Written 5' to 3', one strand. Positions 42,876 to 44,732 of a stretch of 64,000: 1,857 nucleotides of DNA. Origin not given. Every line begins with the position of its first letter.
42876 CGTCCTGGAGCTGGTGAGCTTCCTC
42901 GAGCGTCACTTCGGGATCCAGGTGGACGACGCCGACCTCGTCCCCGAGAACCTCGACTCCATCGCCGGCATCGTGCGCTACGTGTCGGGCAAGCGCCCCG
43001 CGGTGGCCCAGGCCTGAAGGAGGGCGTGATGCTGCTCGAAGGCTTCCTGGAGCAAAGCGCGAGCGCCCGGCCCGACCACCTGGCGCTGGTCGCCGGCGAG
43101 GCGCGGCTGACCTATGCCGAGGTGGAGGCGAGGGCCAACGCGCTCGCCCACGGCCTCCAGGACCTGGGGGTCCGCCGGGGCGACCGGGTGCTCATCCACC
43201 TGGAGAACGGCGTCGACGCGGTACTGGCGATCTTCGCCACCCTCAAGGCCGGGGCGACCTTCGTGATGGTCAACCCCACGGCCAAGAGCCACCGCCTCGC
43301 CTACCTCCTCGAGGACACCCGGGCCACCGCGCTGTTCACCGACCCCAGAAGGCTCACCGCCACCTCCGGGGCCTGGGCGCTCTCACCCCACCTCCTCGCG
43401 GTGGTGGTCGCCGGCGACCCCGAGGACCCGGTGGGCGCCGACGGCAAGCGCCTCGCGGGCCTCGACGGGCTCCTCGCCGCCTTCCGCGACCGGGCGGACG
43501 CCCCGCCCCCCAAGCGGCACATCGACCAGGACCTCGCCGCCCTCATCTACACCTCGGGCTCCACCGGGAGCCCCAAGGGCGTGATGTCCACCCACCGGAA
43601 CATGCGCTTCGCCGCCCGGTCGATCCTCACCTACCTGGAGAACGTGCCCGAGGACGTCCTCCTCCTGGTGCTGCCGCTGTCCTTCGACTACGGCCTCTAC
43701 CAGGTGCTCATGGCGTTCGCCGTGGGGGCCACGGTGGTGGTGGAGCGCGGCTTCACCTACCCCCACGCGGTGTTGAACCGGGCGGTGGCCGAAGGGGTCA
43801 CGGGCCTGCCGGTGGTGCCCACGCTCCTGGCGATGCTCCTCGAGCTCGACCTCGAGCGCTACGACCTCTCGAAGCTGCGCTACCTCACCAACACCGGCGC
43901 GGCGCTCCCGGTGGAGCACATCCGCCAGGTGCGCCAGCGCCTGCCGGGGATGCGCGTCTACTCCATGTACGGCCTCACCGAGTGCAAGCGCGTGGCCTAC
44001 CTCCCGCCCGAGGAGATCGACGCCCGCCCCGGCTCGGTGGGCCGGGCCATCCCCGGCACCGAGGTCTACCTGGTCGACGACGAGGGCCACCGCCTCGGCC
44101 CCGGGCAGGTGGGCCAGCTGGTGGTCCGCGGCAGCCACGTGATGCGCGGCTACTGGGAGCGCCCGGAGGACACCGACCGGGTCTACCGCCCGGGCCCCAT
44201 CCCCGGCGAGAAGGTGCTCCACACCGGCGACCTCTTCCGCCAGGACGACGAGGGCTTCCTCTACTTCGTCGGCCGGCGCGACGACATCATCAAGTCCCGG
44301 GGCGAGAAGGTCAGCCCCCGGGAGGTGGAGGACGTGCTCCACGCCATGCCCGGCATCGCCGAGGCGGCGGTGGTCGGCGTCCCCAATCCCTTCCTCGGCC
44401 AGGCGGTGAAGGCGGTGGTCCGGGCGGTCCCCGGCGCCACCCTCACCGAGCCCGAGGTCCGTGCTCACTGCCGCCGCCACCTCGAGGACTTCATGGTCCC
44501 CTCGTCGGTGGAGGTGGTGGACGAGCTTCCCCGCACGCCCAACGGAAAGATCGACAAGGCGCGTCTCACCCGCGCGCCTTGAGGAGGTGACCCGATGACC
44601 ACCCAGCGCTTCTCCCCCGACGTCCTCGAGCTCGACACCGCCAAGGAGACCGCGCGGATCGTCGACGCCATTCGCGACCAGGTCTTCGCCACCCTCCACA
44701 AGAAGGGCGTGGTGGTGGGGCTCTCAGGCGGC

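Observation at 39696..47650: ACP / AMP-ligase / AsnB-amidotransferase / NadE-like / ATP-grasp module inside the EPS locus implies acyl or amido decoration of the polysaccharide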

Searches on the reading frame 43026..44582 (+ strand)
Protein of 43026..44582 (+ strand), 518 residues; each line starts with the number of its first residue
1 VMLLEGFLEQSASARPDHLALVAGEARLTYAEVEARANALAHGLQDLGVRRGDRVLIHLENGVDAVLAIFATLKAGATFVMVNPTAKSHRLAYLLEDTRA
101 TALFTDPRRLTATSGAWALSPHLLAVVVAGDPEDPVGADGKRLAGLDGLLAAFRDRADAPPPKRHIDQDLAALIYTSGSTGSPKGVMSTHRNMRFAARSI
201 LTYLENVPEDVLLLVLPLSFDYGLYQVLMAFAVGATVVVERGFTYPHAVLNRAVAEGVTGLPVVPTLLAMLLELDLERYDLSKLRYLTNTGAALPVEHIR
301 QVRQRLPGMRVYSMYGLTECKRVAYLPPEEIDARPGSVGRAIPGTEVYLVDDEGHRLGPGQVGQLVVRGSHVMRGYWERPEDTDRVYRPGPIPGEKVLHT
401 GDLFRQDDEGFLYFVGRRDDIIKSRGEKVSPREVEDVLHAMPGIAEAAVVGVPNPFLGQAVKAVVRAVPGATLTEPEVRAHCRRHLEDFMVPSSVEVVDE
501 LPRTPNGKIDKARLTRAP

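Call 4: search_protein_families(library=pfam, proteins=[window:43026-44582:+], max_evalue=0.01)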
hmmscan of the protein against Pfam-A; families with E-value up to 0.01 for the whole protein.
window:43026-44582:+ (518 aa): 3 families
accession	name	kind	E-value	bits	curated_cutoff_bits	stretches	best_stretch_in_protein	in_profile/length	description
PF00501.34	AMP-binding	-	1.1e-97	327.7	29.9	1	8-377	1-384/384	AMP-binding enzyme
PF13193.12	AMP-binding_C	-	5.8e-21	75.6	24.5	1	433-508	1-76/76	AMP-binding enzyme C-terminal domain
PF23562.2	AMP-binding_C_3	-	0.0032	18.3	20.8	1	419-461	2-45/124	AMP-binding enzyme C-terminal domain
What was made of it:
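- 43026..44582 (+): Adenylating ligase (517-518 aa), the probable carrier-protein loader. AMP-binding 328 bits (call 4).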

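Call 5: search_protein_families(library=ncbifam, proteins=[window:43026-44582:+], max_evalue=0.01)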
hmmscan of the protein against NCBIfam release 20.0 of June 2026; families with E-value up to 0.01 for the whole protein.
window:43026-44582:+ (518 aa): 108 families (the best 25 are shown)
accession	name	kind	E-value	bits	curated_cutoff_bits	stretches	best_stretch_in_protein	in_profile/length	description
TIGR03098.1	ligase_PEP_1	hypoth_equivalog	1.4e-149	498.9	592.35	1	4-514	2-514/517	acyl-CoA ligase (AMP-forming), exosortase A system-associated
NF004837.0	PRK06187.1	subfamily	3e-115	385.5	476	1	2-514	8-518/531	long-chain-fatty-acid--CoA ligase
NF006182.0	PRK08316.1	subfamily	5.1e-100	335.4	663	1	4-514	13-513/523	fatty acyl-CoA synthetase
TIGR01733.1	AA-adenyl-dom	subfamily_domain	5.9e-87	292.1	317.4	1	29-449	1-409/409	amino acid adenylation domain-containing protein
NF005801.1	PRK07656.1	equivalog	8.5e-86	288.6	657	1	8-514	7-499/500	FadD3 family acyl-CoA ligase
NF009233.0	PRK12583.1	subfamily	6.3e-84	282.4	832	2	168-514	201-546/558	fatty acid CoA ligase family protein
NF005702.0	PRK07514.1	subfamily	4.1e-81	272.8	558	1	9-514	10-496/506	malonyl-CoA synthase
NF006181.0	PRK08314.1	subfamily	1.7e-80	270.9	705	1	7-510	29-546/563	long-chain-fatty-acid--CoA ligase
NF005307.0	PRK06839.1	equivalog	4.6e-79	266.3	748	1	7-516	7-491/496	o-succinylbenzoate--CoA ligase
NF052580.1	Str24CoAsynCasG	equivalog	4.6e-78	262.9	750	1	8-513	47-545/548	steroid-24-oyl-CoA synthetase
NF004808.0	PRK06155.1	equivalog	1.7e-77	260.9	722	1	4-516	23-520/542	ATP-dependent acyl-CoA ligase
NF005676.0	PRK07470.1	equivalog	8.1e-77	259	774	1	2-514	20-525/544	acyl-CoA synthetase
NF004114.0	PRK05605.1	equivalog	2.1e-75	254.2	766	2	162-512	215-563/575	long-chain-fatty-acid--CoA ligase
NF004797.0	PRK06145.1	equivalog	2.4e-75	253.8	850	1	2-513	2-490/499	acyl-CoA synthetase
NF005863.0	PRK07798.1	subfamily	2.8e-75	253.9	543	1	6-510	8-523/540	acyl-CoA synthetase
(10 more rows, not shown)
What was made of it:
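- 43026..44582 (+): TIGR03098 499 < 592 and TIGR01733 292 < 317 (call 5).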

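Call 6: find_encoding_contigs(protein=window:43026-44582:+, flank=10000, max_places=6)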
Protein window:43026-44582:+ (518 aa): no gene with exactly this product is on record in the collection.

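Call 16: find_homologous_proteins(query=window:43026-44582:+, max_evalue=1e-30)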
Query window:43026-44582:+ (518 aa): 8000 proteins with E <= 1e-30 among 8000 candidates; the best 120 are listed.
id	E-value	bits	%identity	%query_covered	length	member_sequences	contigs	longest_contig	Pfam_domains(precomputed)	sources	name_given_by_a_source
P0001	0.0e+0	1149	100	100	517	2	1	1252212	PF00501.35,PF13193.13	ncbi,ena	-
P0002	2.2e-208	711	64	99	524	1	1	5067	PF00501.35,PF13193.13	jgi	jgi:amino acid adenylation domain-containing protein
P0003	1.0e-207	709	62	99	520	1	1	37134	PF00501.35,PF13193.13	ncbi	-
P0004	1.9e-207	708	62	98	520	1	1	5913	PF00501.35,PF13193.13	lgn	-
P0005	5.0e-207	707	63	99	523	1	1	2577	PF00501.35,PF13193.13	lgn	-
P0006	5.0e-207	707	63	99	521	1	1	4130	PF00501.35,PF13193.13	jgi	jgi:amino acid adenylation domain-containing protein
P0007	6.5e-207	706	62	99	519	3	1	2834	PF00501.35,PF13193.13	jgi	-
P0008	3.7e-206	704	63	100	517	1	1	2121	PF00501.35,PF13193.13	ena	-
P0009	4.3e-206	704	62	100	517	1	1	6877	PF00501.35,PF13193.13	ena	-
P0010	4.4e-206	703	63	99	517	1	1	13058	PF00501.35,PF13193.13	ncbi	-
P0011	4.5e-206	703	62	100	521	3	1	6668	PF00501.35,PF13193.13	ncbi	-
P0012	5.7e-206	703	62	100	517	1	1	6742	PF00501.35,PF13193.13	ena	-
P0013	7.3e-206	703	63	99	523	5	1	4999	PF00501.35,PF13193.13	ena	-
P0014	8.8e-206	702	61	99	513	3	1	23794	PF00501.35,PF13193.13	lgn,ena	-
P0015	1.1e-205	702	61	100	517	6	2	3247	PF00501.35,PF13193.13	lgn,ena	-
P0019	2.5e-205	701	62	99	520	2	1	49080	PF00501.35,PF13193.13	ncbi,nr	ncbi:MAG: AMP-binding protein [Planctomycetales bacterium]|nr:AMP-binding protein [Planctomycetales 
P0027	9.5e-204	696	62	99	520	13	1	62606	PF00501.35,PF13193.13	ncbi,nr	ncbi:MAG: AMP-dependent synthetase [Acidobacteria bacterium]|nr:MAG: AMP-dependent synthetase [Acido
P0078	1.2e-199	682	63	98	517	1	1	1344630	PF00501.35,PF13193.13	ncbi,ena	-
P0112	6.8e-198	676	61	100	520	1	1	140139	PF00501.35,PF13193.13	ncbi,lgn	-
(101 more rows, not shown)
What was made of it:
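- Checked: The database protein starts at the ATG at 43029 and is 517 aa (call 16).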

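Call 17: find_encoding_contigs(protein=P0001, flank=10000, max_places=3)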
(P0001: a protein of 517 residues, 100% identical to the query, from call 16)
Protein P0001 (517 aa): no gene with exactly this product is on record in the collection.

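Call 18: find_encoding_contigs(protein=P0027, flank=10000, max_places=3)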
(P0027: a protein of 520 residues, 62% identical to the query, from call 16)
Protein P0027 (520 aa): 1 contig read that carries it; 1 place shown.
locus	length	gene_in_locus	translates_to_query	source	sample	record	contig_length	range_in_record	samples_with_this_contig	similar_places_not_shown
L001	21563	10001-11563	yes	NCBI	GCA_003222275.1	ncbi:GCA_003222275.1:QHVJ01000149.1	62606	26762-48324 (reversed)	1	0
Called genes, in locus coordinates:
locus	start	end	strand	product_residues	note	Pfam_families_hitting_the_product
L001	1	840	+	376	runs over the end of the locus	PF01933:CofD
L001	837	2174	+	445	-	PF04932:Wzy_C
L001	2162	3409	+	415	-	PF13439:Glyco_transf_4, PF13579:Glyco_trans_4_4, PF20706:GT4-conflict, PF13524:Glyco_trans_1_2 (faint), PF00534:Glycos_transf_1, PF13692:Glyco_trans_1_4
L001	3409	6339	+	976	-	PF08282:Hydrolase_3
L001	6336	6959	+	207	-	PF13489:Methyltransf_23 (weak), PF08241:Methyltransf_11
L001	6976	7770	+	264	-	-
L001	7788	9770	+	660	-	PF13522:GATase_6, PF13537:GATase_7, PF00733:Asn_synthase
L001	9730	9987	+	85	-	-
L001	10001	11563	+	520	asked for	PF00501:AMP-binding, PF13193:AMP-binding_C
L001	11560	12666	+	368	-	PF02540:NAD_synthase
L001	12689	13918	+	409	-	PF02771:Acyl-CoA_dh_N, PF02770:Acyl-CoA_dh_M, PF00441:Acyl-CoA_dh_1, PF08028:Acyl-CoA_dh_2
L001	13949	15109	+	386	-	PF13480:Acetyltransf_6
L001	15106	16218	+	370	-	PF01522:Polysacc_deac_1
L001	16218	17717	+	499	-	PF13440:Polysacc_synt_3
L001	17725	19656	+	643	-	PF13522:GATase_6, PF13537:GATase_7, PF00733:Asn_synthase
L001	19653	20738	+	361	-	PF13439:Glyco_transf_4, PF13579:Glyco_trans_4_4, PF00534:Glycos_transf_1, PF13692:Glyco_trans_1_4, PF13524:Glyco_trans_1_2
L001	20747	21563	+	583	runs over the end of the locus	PF00551:Formyl_trans_N, PF01522:Polysacc_deac_1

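Call 19: find_encoding_contigs(protein=P0019, flank=10000, max_places=2)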
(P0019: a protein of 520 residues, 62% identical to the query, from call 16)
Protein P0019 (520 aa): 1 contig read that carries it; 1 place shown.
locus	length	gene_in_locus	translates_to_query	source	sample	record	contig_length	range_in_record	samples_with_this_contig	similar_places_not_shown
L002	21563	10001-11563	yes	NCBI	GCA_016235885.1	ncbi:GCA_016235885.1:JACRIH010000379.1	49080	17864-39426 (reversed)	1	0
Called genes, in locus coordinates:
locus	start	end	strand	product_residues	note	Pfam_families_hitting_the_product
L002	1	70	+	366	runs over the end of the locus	PF01408:GFO_IDH_MocA, PF02894:GFO_IDH_MocA_C, PF22725:GFO_IDH_MocA_C3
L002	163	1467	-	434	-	PF13480:Acetyltransf_6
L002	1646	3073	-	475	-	PF00158:Sigma54_activat, PF14532:Sigma54_activ_2, PF07728:AAA_5, PF25601:AAA_lid_14, PF02954:HTH_8, PF18024:HTH_50 (weak)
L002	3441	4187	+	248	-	PF01128:IspD, PF12804:NTP_transf_3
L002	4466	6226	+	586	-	-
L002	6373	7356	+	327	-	-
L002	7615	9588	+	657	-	PF13522:GATase_6, PF13537:GATase_7, PF00733:Asn_synthase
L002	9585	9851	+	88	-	-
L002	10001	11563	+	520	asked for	PF00501:AMP-binding, PF13193:AMP-binding_C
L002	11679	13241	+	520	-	PF00501:AMP-binding, PF13193:AMP-binding_C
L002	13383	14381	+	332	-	PF02540:NAD_synthase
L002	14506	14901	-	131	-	-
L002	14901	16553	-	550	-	PF13231:PMT_2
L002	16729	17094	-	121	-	PF01022:HTH_5, PF12802:MarR_2 (weak), PF12840:HTH_20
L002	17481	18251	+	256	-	PF00106:adh_short, PF08659:KR (weak), PF13561:adh_short_C2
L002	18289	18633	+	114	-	PF01329:Pterin_4a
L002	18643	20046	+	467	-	PF20123:DUF6513, PF00809:Pterin_bind (weak)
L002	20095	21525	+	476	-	PF04715:, PF00425:Chorismate_bind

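Call 20: find_encoding_contigs(protein=P0078, flank=10000, max_places=2)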
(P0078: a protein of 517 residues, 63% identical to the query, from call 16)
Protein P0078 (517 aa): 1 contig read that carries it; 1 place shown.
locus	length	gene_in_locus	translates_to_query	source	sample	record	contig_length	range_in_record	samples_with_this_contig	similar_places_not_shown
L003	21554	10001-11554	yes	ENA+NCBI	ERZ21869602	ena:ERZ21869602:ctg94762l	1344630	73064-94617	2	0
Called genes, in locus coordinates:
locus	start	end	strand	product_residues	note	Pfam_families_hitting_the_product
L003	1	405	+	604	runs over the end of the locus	PF00009:GTP_EFTU, PF22042:EF-G_D2, PF03144:GTP_EFTU_D2, PF00679:EFG_C, PF21018:BipA_C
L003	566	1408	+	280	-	PF01925:TauE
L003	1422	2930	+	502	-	-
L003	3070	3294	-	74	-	PF02599:CsrA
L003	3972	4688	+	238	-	PF00072:Response_reg, PF08281:Sigma70_r4_2 (weak), PF00196:GerE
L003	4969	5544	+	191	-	PF00583:Acetyltransf_1, PF13508:Acetyltransf_7 (weak), PF13673:Acetyltransf_10 (weak)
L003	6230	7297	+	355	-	PF00158:Sigma54_activat, PF14532:Sigma54_activ_2, PF07728:AAA_5 (weak), PF25601:AAA_lid_14, PF02954:HTH_8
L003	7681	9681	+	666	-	PF13522:GATase_6, PF13537:GATase_7, PF00733:Asn_synthase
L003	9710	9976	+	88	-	PF00550:PP-binding (weak)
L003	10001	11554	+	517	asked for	PF00501:AMP-binding, PF13193:AMP-binding_C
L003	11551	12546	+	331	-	PF02540:NAD_synthase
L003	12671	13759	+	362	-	-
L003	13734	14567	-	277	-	PF00175:NAD_binding_1, PF10418:DHODB_Fe-S_bind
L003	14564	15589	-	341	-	PF13187:Fer4_9 (faint), PF13534:Fer4_17 (faint), PF12797:Fer4_2 (faint), PF13183:Fer4_8 (weak), PF13237:Fer4_10 (faint), PF17179:Fer4_22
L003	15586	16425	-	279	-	PF13237:Fer4_10 (faint), PF12797:Fer4_2 (faint)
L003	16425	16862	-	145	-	PF02662:FlpD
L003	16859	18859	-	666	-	PF07992:Pyr_redox_2 (faint), PF00890:FAD_binding_2 (weak), PF12831:FAD_oxidored, PF13450:NAD_binding_8 (weak), PF12838:Fer4_7, PF13187:Fer4_9 (weak), PF13237:Fer4_10, PF14697:Fer4_21 (weak), +6 more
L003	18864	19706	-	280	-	PF02754:CCG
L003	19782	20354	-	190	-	PF12838:Fer4_7 (faint), PF13534:Fer4_17, PF13237:Fer4_10, PF13183:Fer4_8, PF13187:Fer4_9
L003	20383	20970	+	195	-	-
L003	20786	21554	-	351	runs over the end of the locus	PF01408:GFO_IDH_MocA, PF22725:GFO_IDH_MocA_C3 (weak)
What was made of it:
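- L002 and L003 are not obviously polysaccharide loci (calls 19, 20). Sigma-54 activators lie upstream in L002 and L003 (calls 19, 20).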

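Call 21: find_encoding_contigs(protein=P0112, flank=10000, max_places=2)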
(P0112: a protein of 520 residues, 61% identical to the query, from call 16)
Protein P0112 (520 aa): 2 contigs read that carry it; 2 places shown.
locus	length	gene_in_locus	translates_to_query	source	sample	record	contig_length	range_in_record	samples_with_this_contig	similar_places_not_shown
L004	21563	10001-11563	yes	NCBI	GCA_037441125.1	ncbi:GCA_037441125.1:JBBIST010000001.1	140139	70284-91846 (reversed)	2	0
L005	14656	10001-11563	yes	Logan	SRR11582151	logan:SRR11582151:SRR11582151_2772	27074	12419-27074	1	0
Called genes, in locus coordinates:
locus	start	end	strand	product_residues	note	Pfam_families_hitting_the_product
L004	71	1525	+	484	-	PF01943:Polysacc_synt, PF13440:Polysacc_synt_3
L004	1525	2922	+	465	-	PF04230:PS_pyruv_trans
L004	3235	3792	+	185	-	PF00908:dTDP_sugar_isom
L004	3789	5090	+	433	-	PF01408:GFO_IDH_MocA (weak), PF21135:DRL_cat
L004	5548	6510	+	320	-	-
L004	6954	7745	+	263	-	PF00975:Thioesterase, PF12697:Abhydrolase_6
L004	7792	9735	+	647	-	PF13522:GATase_6, PF13537:GATase_7, PF00733:Asn_synthase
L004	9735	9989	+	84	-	PF00550:PP-binding (weak)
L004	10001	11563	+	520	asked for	PF00501:AMP-binding, PF13193:AMP-binding_C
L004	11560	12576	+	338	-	PF02540:NAD_synthase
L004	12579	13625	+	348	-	PF08545:ACP_syn_III, PF08541:ACP_syn_III_C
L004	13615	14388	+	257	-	PF00106:adh_short, PF08659:KR, PF13561:adh_short_C2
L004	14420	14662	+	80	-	-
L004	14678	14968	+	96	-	PF13649:Methyltransf_25 (weak), PF08241:Methyltransf_11 (weak)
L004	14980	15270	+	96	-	PF01909:NTP_transf_2, PF18765:Polbeta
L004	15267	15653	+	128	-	PF01934:HepT-like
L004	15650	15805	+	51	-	-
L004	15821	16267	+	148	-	PF07977:FabA, PF22817:ApeP-like, PF22818:ApeI-like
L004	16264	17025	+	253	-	PF23441:SDR (weak), PF00106:adh_short, PF08659:KR, PF13561:adh_short_C2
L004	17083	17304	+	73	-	-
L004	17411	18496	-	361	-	PF00535:Glycos_transf_2, PF10111:Glyco_tranf_2_2, PF13641:Glyco_tranf_2_3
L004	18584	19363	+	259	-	PF13489:Methyltransf_23, PF08241:Methyltransf_11 (weak)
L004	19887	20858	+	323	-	-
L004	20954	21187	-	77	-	-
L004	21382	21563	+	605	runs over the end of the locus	-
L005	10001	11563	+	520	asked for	PF00501:AMP-binding, PF13193:AMP-binding_C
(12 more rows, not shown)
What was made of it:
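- L004 has FabH, KR, FabA and a thioesterase next to the cassette, and L001 has an acyl-CoA dehydrogenase (calls 18, 21).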

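Call 24: search_solved_structures(query=window:43026-44582:+, max_evalue=1e-20)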
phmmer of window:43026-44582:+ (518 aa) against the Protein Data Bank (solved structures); distinct sequences matched with E-value up to 1e-20: 196 (the best 60 are shown).
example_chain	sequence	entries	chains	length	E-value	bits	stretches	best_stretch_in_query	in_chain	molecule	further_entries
6mfy_A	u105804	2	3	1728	1e-105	357.5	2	159-514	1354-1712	Linear gramicidin synthase subunit A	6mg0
6mfz_A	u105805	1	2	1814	1.3e-105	357.1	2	159-514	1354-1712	Linear gramicidin synthase subunit A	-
9be3_A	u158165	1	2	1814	1.3e-105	357.1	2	159-514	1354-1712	Linear gramicidin synthase subunit A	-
9be4_A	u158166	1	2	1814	1.3e-105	357.1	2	159-514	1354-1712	Linear gramicidin synthase subunit A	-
9meh_A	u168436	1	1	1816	1.3e-105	357.1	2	159-514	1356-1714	Linear gramicidin synthase subunit A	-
8xjz_C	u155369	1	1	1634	2e-79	270.7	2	169-512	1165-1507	Peptide synthetase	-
3wvn_A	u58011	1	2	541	3.2e-78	266.7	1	5-516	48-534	Non-ribosomal peptide synthetase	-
3wv4_A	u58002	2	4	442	1.1e-65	225.3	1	5-417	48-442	Non-ribosomal peptide synthetase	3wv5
4fuq_A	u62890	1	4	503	2.7e-63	217.5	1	23-513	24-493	Malonyl CoA synthetase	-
4fut_A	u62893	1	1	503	2e-62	214.6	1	23-512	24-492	Malonyl CoA synthetase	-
4gxq_A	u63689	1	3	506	2.5e-60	207.7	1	23-512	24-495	Malonyl CoA synthetase, Benzoate-CoA ligase Chimeric protein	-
8wev_A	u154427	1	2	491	9.6e-60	205.8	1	15-516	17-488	Feruloyl-CoA Synthetase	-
8weu_A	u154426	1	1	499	1e-59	205.7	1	15-516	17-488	Fatty-acyl-CoA synthase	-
4gxr_A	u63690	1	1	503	6.6e-59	203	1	23-512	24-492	Malonyl CoA synthetase, Benzoate-CoA ligase Chimeric protein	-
4gr5_A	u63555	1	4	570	1.3e-58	202.1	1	167-515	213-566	Non-ribosomal peptide synthetase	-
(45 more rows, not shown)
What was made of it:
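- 43026..44582 (+): The best single-domain PDB relatives are VinN (3wvn), then malonyl-CoA synthetase (call 24).
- Closest known: Carrier-protein routes to amino-acid-derived acyl groups: VinN/VinL/VinO. Same: VinN is the best single-domain solved relative of the ligase (call 24).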
